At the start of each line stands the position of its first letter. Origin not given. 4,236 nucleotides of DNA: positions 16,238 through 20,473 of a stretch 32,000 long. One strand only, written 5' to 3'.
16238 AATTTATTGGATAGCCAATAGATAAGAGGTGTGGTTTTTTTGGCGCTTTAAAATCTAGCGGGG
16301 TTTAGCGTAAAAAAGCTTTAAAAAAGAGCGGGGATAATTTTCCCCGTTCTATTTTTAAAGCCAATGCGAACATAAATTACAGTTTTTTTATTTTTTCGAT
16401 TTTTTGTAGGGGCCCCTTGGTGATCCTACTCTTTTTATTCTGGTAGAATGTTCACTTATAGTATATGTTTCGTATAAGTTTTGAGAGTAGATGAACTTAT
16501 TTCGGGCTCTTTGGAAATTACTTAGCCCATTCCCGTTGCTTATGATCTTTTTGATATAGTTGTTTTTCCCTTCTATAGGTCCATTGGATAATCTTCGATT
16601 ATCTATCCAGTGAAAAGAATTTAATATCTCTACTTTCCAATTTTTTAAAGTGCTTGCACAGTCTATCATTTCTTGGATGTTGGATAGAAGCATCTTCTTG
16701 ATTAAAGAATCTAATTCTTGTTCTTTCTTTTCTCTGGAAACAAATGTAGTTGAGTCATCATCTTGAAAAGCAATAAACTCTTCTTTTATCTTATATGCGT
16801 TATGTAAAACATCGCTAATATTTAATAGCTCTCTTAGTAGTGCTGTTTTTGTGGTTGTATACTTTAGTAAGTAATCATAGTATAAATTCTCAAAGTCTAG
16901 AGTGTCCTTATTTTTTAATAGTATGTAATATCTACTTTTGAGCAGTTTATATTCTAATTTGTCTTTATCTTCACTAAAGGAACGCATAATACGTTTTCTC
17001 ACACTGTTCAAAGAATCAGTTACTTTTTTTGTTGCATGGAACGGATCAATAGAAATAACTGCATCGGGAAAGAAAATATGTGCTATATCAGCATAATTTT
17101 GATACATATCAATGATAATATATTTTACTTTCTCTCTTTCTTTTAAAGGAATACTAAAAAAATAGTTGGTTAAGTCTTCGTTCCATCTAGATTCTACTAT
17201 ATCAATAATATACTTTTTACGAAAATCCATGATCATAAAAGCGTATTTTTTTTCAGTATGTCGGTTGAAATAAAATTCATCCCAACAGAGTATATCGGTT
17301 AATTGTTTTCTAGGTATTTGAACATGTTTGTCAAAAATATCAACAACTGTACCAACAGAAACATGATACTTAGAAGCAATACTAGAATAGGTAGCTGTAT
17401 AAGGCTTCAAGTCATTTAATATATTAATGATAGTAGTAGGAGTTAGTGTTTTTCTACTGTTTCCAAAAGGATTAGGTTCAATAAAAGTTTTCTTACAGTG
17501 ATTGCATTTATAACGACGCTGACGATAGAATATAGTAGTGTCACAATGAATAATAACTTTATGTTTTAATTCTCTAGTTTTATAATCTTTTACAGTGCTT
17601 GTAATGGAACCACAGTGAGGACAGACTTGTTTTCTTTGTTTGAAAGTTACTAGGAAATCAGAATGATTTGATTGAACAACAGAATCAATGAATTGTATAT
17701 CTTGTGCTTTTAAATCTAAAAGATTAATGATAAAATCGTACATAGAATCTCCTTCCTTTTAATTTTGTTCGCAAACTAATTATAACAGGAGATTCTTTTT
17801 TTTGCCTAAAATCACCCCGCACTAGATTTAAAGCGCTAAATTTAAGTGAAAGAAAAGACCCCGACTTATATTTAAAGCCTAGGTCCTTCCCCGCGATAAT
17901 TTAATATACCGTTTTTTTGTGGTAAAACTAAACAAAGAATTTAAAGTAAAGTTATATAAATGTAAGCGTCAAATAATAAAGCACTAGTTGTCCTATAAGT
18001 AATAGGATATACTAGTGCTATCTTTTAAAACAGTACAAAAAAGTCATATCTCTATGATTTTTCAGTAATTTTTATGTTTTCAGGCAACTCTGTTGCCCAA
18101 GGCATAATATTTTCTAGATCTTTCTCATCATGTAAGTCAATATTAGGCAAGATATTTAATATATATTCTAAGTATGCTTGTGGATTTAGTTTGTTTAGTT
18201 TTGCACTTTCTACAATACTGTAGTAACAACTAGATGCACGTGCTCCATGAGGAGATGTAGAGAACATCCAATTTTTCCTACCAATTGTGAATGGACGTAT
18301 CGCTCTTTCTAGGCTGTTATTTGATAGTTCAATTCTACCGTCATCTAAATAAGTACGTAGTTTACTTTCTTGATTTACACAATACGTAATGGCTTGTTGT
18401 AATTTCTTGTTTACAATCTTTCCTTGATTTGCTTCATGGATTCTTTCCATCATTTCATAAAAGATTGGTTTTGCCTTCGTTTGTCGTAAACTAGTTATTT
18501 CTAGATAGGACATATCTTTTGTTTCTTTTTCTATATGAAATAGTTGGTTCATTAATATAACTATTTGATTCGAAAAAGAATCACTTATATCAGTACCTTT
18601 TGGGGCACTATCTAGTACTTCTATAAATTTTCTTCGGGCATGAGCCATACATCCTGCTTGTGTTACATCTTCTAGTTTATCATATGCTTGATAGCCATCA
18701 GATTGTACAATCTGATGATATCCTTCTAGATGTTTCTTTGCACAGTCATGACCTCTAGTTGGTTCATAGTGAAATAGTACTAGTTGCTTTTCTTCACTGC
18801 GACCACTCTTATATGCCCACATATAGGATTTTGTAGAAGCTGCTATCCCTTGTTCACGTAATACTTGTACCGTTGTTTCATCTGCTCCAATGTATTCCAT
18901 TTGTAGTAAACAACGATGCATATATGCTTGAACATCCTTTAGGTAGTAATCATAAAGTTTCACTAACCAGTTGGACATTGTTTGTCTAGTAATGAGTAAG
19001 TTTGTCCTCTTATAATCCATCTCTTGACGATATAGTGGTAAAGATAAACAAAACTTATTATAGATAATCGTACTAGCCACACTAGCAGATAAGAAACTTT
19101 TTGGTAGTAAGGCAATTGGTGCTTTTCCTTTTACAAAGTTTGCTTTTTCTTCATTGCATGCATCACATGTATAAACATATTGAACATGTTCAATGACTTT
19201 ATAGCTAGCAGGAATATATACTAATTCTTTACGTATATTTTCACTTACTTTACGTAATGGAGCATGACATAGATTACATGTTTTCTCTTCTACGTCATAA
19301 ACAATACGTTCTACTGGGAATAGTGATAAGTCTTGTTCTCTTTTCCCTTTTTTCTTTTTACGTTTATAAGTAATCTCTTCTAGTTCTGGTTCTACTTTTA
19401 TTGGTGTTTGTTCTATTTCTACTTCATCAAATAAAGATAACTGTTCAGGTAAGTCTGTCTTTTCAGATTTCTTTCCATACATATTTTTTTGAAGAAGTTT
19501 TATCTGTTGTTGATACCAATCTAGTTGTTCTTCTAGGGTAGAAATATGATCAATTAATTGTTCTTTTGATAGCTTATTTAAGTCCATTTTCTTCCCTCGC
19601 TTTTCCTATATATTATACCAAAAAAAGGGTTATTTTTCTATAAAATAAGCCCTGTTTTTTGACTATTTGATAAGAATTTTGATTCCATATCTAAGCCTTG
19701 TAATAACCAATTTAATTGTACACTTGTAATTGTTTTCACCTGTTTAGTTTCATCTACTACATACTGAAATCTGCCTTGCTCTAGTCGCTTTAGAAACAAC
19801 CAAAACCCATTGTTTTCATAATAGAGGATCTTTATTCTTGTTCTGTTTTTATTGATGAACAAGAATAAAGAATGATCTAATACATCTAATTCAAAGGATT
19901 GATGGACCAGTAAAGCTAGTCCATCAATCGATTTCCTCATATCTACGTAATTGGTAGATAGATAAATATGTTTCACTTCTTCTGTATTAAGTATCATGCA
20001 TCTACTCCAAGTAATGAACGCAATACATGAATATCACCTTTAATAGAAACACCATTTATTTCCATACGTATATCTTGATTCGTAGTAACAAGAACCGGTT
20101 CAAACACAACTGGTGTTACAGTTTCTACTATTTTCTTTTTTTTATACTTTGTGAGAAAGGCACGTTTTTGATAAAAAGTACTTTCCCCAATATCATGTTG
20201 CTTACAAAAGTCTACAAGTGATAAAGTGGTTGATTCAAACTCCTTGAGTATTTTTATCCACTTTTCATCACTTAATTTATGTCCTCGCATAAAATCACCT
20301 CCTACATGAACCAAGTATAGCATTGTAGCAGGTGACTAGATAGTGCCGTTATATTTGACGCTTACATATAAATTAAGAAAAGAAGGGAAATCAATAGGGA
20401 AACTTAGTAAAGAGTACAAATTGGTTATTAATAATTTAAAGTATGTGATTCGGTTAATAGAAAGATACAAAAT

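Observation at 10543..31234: Cassette array bounded by repeats that copy the terminator, leader and first codons of the amidase gene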

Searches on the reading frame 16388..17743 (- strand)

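Call 85: search_protein_families(library=pfam, proteins=[window:16388-17743:-], max_evalue=1)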
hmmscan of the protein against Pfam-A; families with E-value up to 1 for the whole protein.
window:16388-17743:- (451 aa): 13 families
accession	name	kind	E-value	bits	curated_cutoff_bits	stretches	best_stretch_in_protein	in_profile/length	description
PF01610.23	DDE_Tnp_ISL3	-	2e-47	162.4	23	1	152-415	1-238/240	Transposase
PF14690.11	Zn_ribbon_ISL3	-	6.4e-07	30.1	25.5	1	38-83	2-47/47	zinc-finger of transposase IS204/IS1001/IS1096/IS1165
PF12760.12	Zn_ribbon_IS1595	-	0.0016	18.8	25.4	1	35-50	16-28/46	Transposase zinc-ribbon domain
PF20020.4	DUF6431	-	0.0032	17.7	26.6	1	41-87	1-42/82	Domain of unknown function (DUF6431)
PF13542.12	HTH_Tnp_ISL3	-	0.014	15.3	27.4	1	118-141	28-51/51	Helix-turn-helix domain of transposase family ISL3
PF09723.15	Zn_ribbon_8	-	0.024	15.1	34.4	0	32-46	19-34/41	Zinc ribbon domain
PF13248.11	Zn_ribbon_3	-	0.028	14.3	27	0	38-45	16-23/26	zinc-ribbon domain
PF14369.11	Zn_ribbon_19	-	0.053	14.1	30.8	0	75-89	18-33/35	zinc-ribbon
PF13894.12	zf-C2H2_4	-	0.055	14.7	27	0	78-90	1-13/24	C2H2-type zinc finger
PF08271.17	Zn_Ribbon_TF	-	0.079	13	29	1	40-58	2-19/43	TFIIB zinc-binding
PF04810.20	zf-Sec23_Sec24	-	0.12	12.8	25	0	65-86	11-32/39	Sec23/Sec24 zinc finger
PF23451.1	Zn_ribbon_PaaD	-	0.17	12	27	0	36-49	12-25/53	PaaD zinc beta ribbon domain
PF00096.32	zf-C2H2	-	0.3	12.1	25.2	0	78-88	1-11/23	Zinc finger, C2H2 type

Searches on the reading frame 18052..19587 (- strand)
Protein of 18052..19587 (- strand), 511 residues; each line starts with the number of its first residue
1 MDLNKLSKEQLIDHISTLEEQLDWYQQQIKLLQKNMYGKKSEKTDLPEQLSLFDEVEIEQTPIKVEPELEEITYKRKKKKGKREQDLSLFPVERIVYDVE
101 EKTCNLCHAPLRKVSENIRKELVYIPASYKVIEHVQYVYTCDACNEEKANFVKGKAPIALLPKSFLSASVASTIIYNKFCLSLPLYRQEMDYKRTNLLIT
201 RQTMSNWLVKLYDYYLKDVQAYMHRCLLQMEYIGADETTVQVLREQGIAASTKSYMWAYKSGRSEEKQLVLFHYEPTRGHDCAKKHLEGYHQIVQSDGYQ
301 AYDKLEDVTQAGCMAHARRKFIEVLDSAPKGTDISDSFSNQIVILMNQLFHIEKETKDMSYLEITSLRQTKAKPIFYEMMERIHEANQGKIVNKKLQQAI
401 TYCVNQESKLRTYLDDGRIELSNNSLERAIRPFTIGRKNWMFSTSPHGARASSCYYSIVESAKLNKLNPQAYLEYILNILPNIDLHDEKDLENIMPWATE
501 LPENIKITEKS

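Call 85: search_protein_families(library=pfam, proteins=[window:18052-19587:-], max_evalue=1)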
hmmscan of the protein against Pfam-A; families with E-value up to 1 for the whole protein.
window:18052-19587:- (511 aa): 7 families
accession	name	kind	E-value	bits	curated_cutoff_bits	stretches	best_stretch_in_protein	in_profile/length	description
PF03050.20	DDE_Tnp_IS66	-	8.4e-80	268.6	23.1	1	164-450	2-283/284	Transposase IS66 family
PF13005.12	zf-IS66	-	1.4e-11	45.1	27.3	1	101-144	1-45/46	zinc-finger binding domain of transposase IS66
PF13817.11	DDE_Tnp_IS66_C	-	6.6e-11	42.7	30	1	457-497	1-39/39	IS66 C-terminal element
PF13007.12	LZ_Tnp_IS66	-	1.1e-10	42.5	22.9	1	24-95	1-71/71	Transposase C of IS166 homeodomain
PF11414.13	Suppressor_APC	-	0.034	14.8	25.4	1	8-36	15-43/82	Adenomatous polyposis coli tumour suppressor protein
PF09723.15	Zn_ribbon_8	-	0.14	12.7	34.4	0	137-153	4-20/41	Zinc ribbon domain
PF05077.17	DUF678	-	0.15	12.6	24.1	1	75-146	9-65/74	Protein of unknown function (DUF678)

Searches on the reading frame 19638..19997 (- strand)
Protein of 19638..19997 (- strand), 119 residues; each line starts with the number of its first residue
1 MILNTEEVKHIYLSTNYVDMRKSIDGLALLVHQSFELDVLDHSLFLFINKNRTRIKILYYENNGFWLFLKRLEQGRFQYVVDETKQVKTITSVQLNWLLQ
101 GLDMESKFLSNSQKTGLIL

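Call 85: search_protein_families(library=pfam, proteins=[window:19638-19997:-], max_evalue=1)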
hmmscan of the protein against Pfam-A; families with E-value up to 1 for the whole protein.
window:19638-19997:- (119 aa): 3 families
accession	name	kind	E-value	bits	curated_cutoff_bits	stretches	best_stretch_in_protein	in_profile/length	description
PF05717.18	TnpB_IS66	-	3.3e-35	120.5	26.6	1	10-106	2-98/101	IS66 Orf2 like protein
PF16321.10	Ribosom_S30AE_C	-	0.00052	20.1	25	1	36-64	25-53/57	Sigma 54 modulation/S30EA ribosomal protein C terminus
PF02551.21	Acyl_CoA_thio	-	0.14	12.4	21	1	30-93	70-127/132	Acyl-CoA thioesterase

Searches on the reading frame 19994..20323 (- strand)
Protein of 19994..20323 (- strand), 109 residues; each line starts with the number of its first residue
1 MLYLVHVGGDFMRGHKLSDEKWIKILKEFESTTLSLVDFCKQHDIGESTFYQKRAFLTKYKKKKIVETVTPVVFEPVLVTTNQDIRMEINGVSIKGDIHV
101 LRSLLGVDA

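Call 85: search_protein_families(library=pfam, proteins=[window:19994-20323:-], max_evalue=1)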
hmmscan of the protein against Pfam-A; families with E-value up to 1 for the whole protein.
window:19994-20323:- (109 aa): 1 family
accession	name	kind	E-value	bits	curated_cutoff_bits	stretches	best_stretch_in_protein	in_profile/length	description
PF01527.26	HTH_Tnp_1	-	0.04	14.6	24.1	1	15-54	5-44/75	Transposase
